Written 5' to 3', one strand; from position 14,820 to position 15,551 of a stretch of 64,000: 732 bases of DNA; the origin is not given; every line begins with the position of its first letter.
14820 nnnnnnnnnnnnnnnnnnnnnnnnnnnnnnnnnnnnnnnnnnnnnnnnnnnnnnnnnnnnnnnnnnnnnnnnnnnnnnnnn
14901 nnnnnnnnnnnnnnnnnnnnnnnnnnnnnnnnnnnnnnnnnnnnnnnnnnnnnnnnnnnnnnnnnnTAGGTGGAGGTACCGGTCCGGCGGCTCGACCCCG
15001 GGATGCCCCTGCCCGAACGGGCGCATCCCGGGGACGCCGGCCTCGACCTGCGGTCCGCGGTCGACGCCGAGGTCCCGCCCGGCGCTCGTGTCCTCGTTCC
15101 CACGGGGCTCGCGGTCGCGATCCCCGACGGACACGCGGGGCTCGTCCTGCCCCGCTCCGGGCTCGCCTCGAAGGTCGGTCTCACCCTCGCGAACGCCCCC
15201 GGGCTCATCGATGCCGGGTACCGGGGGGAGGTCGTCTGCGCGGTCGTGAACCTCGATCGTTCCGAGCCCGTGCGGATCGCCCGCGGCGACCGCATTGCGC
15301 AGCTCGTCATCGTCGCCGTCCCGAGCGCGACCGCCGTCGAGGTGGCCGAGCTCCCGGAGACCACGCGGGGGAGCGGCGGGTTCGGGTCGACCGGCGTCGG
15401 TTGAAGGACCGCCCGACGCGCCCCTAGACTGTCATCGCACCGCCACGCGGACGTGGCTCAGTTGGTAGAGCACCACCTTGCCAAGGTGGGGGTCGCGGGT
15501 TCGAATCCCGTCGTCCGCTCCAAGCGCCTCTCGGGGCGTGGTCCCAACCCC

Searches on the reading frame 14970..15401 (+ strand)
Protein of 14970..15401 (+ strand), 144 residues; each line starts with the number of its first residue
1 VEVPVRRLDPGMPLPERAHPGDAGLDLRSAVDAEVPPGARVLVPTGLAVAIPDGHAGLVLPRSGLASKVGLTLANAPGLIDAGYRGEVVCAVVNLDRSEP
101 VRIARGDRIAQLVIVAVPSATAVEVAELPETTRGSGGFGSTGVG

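Call 23: list_cluster_members(proteins=[window:14970-15401:+, window:32465-32965:+, window:33541-34551:+, window:1288-2421:+, window:4694-6031:+, window:27693-28628:+, window:28686-29729:+, window:57230-57628:+, window:58038-58565:+, window:11083-11496:+])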
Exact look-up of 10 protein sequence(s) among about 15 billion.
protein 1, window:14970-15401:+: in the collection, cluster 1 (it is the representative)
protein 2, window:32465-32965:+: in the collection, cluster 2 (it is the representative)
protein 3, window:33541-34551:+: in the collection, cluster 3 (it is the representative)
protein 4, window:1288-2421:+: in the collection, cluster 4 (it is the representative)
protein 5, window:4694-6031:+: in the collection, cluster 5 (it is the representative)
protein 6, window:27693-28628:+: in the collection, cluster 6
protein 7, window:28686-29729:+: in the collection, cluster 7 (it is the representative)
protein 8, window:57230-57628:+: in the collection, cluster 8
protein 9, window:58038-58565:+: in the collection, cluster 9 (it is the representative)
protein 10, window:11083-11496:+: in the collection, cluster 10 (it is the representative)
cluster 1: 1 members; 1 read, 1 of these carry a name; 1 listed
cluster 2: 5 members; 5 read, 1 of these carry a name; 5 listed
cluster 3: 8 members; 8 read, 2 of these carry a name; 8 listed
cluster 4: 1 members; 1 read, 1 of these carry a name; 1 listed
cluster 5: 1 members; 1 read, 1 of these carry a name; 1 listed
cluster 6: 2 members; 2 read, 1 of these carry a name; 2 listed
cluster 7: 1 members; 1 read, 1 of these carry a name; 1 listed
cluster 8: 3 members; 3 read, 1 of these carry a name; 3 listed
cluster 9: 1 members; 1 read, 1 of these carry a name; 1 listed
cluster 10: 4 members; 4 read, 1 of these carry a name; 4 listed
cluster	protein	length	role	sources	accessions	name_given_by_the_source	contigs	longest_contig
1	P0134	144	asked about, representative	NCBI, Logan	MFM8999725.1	MAG: dUTP diphosphatase [Actinomycetota bacterium]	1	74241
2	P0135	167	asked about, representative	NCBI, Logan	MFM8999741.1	MAG: crossover junction endodeoxyribonuclease RuvC [Actinomycetota bacterium]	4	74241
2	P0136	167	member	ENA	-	-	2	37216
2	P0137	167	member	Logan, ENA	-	-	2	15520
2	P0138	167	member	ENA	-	-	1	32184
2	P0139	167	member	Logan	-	-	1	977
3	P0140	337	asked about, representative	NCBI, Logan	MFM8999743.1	MAG: Holliday junction branch migration DNA helicase RuvB [Actinomycetota bacterium]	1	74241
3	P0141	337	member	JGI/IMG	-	Holliday junction DNA helicase RuvB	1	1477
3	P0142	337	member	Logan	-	-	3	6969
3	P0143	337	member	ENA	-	-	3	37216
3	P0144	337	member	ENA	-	-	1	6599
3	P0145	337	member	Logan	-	-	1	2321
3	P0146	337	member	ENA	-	-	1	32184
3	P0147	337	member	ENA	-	-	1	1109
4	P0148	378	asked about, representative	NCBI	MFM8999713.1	MAG: recombinase RecA [Actinomycetota bacterium]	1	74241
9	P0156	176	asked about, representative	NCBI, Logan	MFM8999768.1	MAG: bifunctional pyr operon transcriptional regulator/uracil phosphoribosyltransferase ...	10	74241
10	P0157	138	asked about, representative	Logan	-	-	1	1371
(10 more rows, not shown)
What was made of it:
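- The five-base path must have been supported well enough to be assembled inside a 74-kb contig (call 23).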

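Call 24: find_encoding_contigs(protein=P0157, flank=3000)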
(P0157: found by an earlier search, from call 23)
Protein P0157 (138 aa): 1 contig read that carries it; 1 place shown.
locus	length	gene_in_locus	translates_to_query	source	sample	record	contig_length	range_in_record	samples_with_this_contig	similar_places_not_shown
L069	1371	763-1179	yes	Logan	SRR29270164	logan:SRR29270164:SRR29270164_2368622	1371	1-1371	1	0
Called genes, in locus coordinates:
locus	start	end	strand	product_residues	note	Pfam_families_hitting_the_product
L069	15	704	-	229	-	PF01726:LexA_DNA_bind, PF12802:MarR_2 (weak), PF00717:Peptidase_S24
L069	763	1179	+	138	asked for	PF01476:LysM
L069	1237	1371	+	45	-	?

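Call 25: find_encoding_contigs(protein=P0134, flank=10000)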
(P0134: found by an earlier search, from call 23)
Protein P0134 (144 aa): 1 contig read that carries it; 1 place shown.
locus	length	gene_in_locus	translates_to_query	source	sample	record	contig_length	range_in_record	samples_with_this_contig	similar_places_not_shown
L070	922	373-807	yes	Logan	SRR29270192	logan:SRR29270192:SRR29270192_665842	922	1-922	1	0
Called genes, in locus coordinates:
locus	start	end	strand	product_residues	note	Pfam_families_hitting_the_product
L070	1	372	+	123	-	?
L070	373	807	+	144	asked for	PF00692:dUTPase, PF22769:DCD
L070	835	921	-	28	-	?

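Call 28: find_encoding_contigs(protein=P0156, flank=10000, max_places=10)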
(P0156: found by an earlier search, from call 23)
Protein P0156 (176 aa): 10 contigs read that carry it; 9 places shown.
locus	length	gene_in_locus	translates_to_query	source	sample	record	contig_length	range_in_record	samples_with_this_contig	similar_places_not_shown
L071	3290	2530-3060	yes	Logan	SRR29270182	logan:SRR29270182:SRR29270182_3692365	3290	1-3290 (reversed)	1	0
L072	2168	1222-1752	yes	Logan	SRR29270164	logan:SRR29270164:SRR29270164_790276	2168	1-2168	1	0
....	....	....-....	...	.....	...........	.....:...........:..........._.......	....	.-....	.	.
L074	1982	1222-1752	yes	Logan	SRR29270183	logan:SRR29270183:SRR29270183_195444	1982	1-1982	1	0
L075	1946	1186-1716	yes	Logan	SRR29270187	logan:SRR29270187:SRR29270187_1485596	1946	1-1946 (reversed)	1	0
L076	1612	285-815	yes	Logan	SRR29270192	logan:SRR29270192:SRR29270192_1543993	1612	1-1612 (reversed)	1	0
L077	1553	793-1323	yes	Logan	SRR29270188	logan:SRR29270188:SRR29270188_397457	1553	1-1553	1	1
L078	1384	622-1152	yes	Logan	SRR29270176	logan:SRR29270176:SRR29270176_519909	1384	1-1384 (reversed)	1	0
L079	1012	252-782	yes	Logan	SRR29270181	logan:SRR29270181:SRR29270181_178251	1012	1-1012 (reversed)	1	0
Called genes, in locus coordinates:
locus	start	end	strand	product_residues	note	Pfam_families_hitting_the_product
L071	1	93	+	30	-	?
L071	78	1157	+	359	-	PF01321:Creatinase_N, PF00557:Peptidase_M24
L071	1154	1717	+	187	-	PF08207:EFP_N, PF01132:EFP, PF09285:Elong-fact-P_C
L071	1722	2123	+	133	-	PF01029:NusB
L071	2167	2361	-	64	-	PF02416:TatA_B_E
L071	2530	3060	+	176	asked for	PF00156:Pribosyltran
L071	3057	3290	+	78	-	?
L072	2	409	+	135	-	?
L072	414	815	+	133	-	PF01029:NusB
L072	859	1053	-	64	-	PF02416:TatA_B_E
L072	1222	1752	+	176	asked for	PF00156:Pribosyltran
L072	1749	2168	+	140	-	?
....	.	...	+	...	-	?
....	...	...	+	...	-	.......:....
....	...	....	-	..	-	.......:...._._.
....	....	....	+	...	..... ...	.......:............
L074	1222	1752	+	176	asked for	PF00156:Pribosyltran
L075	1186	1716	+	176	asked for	PF00156:Pribosyltran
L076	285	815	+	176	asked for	PF00156:Pribosyltran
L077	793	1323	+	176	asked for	PF00156:Pribosyltran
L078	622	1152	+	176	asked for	PF00156:Pribosyltran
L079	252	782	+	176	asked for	PF00156:Pribosyltran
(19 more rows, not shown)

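Call 29: find_encoding_contigs(protein=P0135, flank=10000, max_places=10)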
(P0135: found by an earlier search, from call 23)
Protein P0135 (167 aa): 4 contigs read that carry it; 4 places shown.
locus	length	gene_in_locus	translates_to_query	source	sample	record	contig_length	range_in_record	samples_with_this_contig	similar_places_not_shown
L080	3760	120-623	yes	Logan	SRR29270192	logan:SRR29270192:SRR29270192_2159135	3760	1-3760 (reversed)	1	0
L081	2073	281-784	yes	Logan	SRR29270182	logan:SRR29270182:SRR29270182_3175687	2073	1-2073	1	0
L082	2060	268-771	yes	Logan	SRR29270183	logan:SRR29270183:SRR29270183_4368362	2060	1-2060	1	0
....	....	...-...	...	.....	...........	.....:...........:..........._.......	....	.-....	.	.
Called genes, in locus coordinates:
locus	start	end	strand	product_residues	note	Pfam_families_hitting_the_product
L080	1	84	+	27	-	?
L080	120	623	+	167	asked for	PF02075:RuvC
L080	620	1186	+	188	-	PF01330:RuvA_N, PF00633:HHH (faint), PF14520:HHH_5, PF07499:RuvA_C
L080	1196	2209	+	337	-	PF05496:RuvB_N, PF00004:AAA, PF07728:AAA_5 (weak), PF17864:AAA_lid_4, PF05491:WHD_RuvB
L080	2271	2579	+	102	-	PF02699:YajC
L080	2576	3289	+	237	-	PF01966:HD (faint)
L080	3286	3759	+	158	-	?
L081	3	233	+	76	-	?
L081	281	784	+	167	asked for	PF02075:RuvC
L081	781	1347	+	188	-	PF01330:RuvA_N, PF00633:HHH (faint), PF14520:HHH_5, PF07499:RuvA_C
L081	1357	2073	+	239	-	?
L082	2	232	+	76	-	?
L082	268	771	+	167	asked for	PF02075:RuvC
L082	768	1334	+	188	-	PF01330:RuvA_N, PF00633:HHH (faint), PF14520:HHH_5, PF07499:RuvA_C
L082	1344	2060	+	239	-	?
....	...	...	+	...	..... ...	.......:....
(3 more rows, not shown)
